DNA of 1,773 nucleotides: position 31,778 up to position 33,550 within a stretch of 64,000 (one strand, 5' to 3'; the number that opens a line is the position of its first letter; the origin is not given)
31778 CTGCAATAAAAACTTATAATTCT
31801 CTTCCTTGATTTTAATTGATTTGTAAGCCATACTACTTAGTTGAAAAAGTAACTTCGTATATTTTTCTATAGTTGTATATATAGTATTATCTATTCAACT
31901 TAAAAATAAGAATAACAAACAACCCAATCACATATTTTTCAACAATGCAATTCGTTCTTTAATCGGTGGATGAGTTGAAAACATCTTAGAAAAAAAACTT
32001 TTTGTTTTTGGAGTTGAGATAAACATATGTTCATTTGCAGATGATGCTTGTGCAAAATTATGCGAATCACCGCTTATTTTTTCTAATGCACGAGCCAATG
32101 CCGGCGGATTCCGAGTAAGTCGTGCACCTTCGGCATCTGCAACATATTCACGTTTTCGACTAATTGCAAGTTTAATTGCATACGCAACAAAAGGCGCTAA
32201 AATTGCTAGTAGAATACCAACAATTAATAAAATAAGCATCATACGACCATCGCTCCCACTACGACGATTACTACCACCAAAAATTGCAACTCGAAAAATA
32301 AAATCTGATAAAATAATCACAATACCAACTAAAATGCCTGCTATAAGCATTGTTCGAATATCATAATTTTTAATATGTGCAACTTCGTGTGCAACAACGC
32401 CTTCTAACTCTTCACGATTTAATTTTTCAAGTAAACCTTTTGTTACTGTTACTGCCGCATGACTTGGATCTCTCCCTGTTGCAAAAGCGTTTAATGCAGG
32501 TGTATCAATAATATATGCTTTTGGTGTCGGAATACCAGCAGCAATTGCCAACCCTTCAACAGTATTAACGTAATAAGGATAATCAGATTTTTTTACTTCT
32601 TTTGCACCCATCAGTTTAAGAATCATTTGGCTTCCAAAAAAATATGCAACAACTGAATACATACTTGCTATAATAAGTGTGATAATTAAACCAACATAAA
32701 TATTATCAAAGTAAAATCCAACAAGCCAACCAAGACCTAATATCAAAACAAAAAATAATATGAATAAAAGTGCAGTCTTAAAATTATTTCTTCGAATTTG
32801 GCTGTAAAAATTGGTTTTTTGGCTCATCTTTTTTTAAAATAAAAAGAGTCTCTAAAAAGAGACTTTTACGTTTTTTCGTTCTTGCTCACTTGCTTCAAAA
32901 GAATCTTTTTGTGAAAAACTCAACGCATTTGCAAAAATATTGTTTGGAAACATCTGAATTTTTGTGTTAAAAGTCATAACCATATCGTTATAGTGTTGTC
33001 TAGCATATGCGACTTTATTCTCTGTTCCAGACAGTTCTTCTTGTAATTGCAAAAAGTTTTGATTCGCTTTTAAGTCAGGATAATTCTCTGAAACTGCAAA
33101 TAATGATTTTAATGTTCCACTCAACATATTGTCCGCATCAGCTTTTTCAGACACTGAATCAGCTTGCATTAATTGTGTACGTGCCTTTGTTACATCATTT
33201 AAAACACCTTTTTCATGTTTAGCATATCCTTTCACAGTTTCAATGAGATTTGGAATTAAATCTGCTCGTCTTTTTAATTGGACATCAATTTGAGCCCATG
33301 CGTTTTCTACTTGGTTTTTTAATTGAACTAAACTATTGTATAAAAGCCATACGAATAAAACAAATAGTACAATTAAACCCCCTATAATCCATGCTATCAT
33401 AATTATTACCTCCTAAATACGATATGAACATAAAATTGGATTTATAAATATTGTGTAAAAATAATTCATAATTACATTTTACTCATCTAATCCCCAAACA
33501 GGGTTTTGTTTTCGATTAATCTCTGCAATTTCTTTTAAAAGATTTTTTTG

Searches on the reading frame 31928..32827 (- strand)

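Call 45: search_protein_families(library=pfam, proteins=[window:31928-32827:-], max_evalue=0.001)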
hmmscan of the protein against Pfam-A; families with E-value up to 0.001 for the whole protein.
window:31928-32827:- (299 aa): 2 families
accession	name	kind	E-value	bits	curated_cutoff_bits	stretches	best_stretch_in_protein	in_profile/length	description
PF01435.24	Peptidase_M48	-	6.2e-34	117.9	20.3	1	89-298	10-184/186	Peptidase family M48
PF05569.17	Peptidase_M56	-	0.00074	19.2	31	0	52-164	111-216/296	BlaR1 peptidase M56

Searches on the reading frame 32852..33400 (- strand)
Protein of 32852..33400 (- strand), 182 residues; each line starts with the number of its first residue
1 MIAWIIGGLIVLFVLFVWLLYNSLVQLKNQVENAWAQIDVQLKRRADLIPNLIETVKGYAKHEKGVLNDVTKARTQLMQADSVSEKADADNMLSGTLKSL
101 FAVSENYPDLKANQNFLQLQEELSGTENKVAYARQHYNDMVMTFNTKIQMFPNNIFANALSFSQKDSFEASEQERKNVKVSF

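Call 43: search_protein_families(library=pfam, proteins=[window:32852-33400:-], max_evalue=0.001)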
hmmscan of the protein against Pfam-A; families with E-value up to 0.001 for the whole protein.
window:32852-33400:- (182 aa): 2 families
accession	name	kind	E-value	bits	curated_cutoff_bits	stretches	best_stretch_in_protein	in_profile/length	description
PF04011.17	LemA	-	2.3e-64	216.2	26.2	1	34-182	1-149/149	LemA family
PF25474.1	TPR_TmcB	-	2.6e-06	27.8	27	1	22-88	57-123/125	TmcB, TPR repeats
